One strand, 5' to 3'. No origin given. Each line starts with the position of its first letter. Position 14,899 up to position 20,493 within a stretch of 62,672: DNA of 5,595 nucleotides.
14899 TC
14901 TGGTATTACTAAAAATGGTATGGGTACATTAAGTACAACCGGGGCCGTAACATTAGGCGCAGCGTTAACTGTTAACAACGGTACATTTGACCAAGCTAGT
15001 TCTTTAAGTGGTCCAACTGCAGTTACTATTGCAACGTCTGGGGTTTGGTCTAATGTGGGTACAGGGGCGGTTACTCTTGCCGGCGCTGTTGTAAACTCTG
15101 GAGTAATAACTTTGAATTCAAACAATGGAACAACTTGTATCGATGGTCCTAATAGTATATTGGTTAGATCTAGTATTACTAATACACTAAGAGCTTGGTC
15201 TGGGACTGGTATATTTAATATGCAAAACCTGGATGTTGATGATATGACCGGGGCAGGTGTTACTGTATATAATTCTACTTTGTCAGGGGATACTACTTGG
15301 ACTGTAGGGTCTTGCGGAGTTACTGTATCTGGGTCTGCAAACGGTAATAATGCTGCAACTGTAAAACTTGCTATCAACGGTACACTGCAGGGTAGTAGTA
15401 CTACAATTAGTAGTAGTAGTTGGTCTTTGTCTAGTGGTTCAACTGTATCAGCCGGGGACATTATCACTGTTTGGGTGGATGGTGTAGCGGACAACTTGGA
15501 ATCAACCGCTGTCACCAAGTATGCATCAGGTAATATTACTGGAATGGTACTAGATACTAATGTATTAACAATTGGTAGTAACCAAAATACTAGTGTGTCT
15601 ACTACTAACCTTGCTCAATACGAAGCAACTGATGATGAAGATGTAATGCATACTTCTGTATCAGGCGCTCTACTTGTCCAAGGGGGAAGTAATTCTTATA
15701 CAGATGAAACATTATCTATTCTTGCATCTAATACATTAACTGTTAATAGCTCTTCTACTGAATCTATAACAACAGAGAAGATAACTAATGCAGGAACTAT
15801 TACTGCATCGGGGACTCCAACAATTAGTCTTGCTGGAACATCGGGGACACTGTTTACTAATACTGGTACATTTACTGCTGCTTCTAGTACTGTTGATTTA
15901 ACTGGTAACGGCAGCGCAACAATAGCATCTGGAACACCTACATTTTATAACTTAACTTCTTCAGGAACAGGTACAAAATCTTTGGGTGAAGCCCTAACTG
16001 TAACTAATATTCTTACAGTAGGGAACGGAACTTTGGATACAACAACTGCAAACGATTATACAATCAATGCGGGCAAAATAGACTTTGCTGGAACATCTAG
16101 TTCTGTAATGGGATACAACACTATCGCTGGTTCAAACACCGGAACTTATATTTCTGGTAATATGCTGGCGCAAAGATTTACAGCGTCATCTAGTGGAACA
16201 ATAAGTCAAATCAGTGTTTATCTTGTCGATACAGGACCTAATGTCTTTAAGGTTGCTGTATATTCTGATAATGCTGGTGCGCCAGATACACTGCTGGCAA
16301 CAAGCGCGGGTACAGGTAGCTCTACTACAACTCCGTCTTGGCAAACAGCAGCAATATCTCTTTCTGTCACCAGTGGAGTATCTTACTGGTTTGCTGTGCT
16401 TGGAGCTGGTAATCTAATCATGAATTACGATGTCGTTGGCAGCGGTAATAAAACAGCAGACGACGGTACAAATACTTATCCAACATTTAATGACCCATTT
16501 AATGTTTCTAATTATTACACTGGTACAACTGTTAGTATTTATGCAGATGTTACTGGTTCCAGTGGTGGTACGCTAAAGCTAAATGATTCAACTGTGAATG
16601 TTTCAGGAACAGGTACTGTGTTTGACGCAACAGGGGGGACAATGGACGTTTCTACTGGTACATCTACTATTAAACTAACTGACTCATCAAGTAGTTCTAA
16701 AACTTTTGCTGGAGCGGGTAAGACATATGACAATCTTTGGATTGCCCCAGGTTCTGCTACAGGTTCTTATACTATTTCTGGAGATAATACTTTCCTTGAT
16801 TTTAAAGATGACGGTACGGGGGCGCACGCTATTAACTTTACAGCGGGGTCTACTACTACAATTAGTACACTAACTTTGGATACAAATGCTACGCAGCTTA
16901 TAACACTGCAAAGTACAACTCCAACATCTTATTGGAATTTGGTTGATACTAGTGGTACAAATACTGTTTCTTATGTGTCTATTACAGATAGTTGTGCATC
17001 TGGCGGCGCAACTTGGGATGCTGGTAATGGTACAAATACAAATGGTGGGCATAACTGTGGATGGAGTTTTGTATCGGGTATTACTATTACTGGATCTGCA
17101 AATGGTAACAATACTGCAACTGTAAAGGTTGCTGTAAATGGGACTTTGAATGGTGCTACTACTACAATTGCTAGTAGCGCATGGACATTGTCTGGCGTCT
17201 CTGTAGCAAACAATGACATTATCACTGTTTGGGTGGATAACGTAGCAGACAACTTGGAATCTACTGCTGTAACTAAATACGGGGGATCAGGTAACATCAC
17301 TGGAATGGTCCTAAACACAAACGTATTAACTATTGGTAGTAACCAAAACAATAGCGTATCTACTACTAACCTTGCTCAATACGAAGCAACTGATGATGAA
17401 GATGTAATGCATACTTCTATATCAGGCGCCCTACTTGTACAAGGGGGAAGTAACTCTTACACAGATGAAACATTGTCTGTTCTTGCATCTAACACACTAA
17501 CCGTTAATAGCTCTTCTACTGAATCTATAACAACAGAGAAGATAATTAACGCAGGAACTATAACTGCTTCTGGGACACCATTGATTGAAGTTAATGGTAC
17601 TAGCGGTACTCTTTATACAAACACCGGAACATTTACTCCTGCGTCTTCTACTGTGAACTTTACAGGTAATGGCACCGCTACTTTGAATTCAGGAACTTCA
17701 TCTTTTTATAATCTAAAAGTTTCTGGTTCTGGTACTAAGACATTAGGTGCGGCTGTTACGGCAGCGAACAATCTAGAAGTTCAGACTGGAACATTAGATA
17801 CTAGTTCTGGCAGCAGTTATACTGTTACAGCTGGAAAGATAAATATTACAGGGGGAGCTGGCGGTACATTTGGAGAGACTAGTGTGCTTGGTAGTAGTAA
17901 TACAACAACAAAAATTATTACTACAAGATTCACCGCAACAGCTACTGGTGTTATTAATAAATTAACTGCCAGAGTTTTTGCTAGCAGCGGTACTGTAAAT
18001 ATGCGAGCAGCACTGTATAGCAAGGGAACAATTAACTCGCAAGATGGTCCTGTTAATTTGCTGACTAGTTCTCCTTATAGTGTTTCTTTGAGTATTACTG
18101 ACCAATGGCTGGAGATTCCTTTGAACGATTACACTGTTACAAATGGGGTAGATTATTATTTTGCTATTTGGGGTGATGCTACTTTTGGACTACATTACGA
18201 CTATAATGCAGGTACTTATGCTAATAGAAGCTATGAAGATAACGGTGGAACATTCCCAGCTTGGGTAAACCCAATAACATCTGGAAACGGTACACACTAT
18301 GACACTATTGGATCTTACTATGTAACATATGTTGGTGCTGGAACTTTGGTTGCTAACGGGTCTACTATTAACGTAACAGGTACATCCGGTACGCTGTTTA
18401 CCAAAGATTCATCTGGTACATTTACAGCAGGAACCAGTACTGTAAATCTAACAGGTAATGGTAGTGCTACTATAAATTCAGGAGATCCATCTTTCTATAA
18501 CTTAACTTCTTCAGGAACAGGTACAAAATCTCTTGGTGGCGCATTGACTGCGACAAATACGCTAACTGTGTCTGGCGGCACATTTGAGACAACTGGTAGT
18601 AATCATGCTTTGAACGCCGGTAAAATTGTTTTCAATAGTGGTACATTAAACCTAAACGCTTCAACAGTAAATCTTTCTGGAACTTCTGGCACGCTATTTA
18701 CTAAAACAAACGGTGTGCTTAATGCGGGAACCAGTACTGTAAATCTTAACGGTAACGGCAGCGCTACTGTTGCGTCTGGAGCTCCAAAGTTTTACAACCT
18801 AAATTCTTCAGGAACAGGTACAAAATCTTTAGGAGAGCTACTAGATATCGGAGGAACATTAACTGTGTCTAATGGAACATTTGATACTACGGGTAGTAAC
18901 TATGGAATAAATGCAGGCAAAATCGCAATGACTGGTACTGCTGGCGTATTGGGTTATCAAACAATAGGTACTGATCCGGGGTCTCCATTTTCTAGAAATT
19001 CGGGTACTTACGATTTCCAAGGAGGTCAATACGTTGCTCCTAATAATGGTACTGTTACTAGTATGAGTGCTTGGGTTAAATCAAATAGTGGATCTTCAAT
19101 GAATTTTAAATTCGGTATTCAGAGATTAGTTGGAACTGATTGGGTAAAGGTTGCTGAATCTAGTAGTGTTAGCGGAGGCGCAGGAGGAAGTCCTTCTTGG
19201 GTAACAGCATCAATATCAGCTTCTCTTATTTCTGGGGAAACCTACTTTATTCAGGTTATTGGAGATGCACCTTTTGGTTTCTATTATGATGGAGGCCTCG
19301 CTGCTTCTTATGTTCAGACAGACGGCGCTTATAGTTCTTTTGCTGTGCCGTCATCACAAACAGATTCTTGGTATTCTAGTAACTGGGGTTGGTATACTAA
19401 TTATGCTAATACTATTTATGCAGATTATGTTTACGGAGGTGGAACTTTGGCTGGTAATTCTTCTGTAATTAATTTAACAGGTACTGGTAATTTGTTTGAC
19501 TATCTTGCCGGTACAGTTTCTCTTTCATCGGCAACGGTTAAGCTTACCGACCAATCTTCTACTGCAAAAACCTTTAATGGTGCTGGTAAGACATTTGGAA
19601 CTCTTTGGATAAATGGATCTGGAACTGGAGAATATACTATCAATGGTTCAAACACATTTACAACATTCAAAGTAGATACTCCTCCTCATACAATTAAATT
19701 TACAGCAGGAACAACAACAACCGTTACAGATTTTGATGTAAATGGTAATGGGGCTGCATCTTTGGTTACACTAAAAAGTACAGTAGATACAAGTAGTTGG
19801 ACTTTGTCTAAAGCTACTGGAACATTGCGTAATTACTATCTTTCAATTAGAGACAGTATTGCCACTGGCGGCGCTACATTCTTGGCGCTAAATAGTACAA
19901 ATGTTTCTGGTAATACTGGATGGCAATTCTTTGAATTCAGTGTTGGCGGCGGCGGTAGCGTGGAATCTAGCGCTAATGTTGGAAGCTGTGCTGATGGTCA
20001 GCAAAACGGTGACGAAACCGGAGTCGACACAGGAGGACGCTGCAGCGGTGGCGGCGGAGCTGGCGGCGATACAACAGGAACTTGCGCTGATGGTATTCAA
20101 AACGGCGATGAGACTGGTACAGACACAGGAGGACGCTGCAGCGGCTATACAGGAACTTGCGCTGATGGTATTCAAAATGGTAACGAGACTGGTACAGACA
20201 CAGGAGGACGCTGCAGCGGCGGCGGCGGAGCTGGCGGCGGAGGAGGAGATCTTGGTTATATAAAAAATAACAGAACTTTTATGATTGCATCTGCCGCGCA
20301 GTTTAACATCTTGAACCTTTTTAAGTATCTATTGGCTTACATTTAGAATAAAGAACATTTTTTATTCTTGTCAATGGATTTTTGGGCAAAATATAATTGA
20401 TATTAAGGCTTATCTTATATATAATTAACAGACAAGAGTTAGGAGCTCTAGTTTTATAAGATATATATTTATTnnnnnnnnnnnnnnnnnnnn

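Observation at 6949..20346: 13.4-kb single gene (4465 aa) of autotransporter-associated beta-strand repeats without a translocator barrel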

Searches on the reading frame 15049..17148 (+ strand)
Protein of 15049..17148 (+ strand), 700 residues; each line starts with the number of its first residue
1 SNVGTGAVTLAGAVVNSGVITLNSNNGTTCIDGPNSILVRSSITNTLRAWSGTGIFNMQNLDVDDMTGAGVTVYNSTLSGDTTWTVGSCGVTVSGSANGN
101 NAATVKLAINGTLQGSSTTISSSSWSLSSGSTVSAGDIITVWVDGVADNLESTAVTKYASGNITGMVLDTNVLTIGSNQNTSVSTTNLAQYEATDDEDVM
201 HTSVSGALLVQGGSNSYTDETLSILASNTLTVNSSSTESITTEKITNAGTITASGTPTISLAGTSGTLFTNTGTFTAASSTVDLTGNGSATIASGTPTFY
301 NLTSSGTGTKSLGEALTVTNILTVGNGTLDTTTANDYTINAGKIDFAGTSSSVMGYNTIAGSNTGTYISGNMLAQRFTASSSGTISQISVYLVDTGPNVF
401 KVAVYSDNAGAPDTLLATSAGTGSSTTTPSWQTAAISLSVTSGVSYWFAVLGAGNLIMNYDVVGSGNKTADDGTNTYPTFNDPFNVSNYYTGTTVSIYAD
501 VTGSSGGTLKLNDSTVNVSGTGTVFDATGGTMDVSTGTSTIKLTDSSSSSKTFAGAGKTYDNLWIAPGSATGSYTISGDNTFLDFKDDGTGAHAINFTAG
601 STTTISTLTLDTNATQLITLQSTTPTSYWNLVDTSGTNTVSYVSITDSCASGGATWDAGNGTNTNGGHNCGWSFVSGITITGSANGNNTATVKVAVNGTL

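Call 17: find_homologous_proteins(query=window:15049-17148:+, max_evalue=0.00001)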
Query window:15049-17148:+ (700 aa): 24 proteins with E <= 0.00001 among 8000 candidates.
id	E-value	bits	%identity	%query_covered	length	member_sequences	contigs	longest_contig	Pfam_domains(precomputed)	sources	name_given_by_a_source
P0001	2.6e-123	431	61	37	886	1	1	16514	-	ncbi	-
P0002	9.7e-123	429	68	43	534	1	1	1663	-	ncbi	-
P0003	1.2e-63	234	62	36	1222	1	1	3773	-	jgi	-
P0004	9.6e-62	228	60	18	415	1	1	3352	PF10162.15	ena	-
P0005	2.5e-49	187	61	14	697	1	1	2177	-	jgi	jgi:hypothetical protein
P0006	1.0e-48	185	50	33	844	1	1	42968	-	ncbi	ncbi:MAG: hypothetical protein AAB438_01590, partial [Patescibacteria group bacterium]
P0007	9.6e-34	135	56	15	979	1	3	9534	PF10162.15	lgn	-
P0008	1.0e-32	132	56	8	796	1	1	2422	-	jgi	jgi:hypothetical protein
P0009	7.3e-30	122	43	32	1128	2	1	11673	-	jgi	-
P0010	5.0e-27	113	42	29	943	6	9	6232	PF01541.31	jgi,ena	-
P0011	1.7e-26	111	42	28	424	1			PF01541.31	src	-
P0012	1.2e-23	102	50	11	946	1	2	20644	PF10162.15,PF01471.24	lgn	-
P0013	4.5e-18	83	39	28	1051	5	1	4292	-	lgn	-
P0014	1.2e-16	79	-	-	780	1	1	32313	-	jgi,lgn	-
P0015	6.5e-16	76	58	11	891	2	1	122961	-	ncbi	-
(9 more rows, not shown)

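Call 22: find_encoding_contigs(protein=P0001, flank=10000, max_places=3)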
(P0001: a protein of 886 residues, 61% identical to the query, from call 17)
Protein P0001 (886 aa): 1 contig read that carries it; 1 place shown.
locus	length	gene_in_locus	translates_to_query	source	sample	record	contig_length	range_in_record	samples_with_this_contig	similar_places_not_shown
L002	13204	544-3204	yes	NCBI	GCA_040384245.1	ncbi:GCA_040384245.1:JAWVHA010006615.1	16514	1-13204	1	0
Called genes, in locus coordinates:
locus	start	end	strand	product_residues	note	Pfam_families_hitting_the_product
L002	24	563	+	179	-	-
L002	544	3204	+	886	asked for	-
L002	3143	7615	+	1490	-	-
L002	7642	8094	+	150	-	-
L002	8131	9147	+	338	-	-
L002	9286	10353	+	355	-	-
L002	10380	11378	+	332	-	-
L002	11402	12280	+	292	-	PF13620:CarboxypepD_reg (faint), PF17936:Big_6 (weak)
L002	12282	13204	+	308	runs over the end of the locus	-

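Call 23: find_encoding_contigs(protein=P0006, flank=10000, max_places=3)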
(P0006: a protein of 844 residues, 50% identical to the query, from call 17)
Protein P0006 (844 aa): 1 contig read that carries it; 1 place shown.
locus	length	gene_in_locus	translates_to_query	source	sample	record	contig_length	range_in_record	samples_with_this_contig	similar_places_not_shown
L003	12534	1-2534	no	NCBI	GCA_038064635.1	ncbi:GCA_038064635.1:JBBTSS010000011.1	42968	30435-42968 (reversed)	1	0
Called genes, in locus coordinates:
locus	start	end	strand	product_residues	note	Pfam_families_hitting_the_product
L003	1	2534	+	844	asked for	?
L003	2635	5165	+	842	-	-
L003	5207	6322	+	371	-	-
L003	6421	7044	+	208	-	-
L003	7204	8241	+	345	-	-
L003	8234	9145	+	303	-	-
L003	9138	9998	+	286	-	-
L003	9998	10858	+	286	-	-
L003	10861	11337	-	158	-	-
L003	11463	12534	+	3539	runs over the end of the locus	-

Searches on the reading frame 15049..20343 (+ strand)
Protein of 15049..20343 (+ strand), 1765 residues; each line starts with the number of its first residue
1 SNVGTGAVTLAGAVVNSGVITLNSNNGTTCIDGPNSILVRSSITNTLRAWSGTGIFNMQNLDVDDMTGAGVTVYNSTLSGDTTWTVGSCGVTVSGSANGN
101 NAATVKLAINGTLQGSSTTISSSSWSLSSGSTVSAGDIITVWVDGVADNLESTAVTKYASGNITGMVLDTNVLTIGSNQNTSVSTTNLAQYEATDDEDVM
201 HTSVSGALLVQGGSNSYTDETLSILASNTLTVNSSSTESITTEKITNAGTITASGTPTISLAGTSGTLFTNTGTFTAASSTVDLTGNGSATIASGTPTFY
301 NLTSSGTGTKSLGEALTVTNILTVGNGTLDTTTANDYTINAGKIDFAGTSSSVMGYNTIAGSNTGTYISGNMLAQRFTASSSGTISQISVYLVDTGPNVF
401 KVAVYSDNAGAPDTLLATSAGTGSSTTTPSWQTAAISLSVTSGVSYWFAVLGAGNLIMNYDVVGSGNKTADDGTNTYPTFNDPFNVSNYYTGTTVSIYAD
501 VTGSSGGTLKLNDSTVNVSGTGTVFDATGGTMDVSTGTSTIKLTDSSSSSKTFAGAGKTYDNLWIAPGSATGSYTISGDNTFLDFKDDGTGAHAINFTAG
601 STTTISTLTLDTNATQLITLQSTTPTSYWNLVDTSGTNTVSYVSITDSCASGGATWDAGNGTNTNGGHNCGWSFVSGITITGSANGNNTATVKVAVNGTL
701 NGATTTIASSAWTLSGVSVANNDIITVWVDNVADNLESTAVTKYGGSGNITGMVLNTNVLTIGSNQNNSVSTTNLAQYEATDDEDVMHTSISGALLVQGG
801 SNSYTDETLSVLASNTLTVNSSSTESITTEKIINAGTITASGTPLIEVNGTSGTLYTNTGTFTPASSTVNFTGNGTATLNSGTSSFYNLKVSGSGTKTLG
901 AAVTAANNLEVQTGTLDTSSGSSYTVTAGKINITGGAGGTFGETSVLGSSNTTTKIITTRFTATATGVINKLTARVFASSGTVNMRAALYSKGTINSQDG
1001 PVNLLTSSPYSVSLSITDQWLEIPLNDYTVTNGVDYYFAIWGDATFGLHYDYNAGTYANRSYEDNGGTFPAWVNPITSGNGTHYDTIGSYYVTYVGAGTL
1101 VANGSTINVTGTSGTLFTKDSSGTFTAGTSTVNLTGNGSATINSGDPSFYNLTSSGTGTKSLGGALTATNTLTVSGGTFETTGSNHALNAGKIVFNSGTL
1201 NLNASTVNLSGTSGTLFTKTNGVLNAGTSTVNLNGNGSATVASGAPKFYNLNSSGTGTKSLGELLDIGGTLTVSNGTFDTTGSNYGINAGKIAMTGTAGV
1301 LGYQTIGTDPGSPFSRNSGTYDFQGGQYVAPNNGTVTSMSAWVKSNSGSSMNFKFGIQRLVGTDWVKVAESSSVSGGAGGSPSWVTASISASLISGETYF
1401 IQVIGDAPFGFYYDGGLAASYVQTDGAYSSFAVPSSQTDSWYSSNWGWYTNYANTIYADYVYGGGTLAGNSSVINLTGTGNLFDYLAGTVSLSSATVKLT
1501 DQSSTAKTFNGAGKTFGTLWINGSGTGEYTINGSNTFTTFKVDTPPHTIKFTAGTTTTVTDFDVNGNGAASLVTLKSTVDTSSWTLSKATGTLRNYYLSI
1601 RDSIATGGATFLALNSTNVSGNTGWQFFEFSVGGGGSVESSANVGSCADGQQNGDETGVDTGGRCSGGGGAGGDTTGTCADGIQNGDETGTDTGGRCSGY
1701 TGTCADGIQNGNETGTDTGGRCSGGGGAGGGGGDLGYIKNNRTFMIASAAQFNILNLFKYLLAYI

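Call 19: search_solved_structures(query=window:15049-20343:+, max_evalue=1, show_alignments=2)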
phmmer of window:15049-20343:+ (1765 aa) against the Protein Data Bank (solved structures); distinct sequences matched with E-value up to 1: 0.

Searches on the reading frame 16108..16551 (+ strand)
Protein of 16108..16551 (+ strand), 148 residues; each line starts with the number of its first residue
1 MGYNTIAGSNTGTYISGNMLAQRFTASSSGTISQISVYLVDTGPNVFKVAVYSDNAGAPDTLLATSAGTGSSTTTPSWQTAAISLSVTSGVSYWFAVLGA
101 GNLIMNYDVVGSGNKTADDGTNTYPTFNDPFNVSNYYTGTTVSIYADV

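Call 85: search_solved_structures(query=A6, max_evalue=10, show_alignments=1)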
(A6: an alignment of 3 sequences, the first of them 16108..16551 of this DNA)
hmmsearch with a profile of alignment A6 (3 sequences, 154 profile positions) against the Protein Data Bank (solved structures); distinct sequences matched with E-value up to 10: 1.
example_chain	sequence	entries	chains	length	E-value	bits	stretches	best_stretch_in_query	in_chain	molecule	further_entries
1vf5_C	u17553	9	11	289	0.86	13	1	18-61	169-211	CYTOCHROME F | Apocytochrome f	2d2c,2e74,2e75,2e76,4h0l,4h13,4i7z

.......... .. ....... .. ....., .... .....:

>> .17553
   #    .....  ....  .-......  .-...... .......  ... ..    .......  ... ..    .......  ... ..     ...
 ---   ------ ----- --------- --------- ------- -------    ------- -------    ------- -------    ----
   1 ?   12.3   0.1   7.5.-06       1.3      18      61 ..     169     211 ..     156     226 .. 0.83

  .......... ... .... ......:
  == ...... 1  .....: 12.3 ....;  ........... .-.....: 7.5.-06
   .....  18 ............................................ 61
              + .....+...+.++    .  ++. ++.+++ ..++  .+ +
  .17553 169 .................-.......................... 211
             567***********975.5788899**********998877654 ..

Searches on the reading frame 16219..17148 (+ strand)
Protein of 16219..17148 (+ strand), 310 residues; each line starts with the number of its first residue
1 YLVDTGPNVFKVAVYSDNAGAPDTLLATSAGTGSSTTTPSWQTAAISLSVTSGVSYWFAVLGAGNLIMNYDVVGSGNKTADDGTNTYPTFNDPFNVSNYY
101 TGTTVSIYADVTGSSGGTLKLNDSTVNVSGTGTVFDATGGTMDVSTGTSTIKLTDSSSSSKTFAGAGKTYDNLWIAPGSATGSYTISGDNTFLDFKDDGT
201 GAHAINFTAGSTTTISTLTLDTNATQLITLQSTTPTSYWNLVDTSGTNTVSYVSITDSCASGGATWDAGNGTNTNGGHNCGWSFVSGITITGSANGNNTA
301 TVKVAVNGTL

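Call 15: search_protein_families(library=pfam, proteins=[window:16219-17148:+], max_evalue=1)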
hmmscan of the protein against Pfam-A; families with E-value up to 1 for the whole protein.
window:16219-17148:+ (310 aa): 0 families
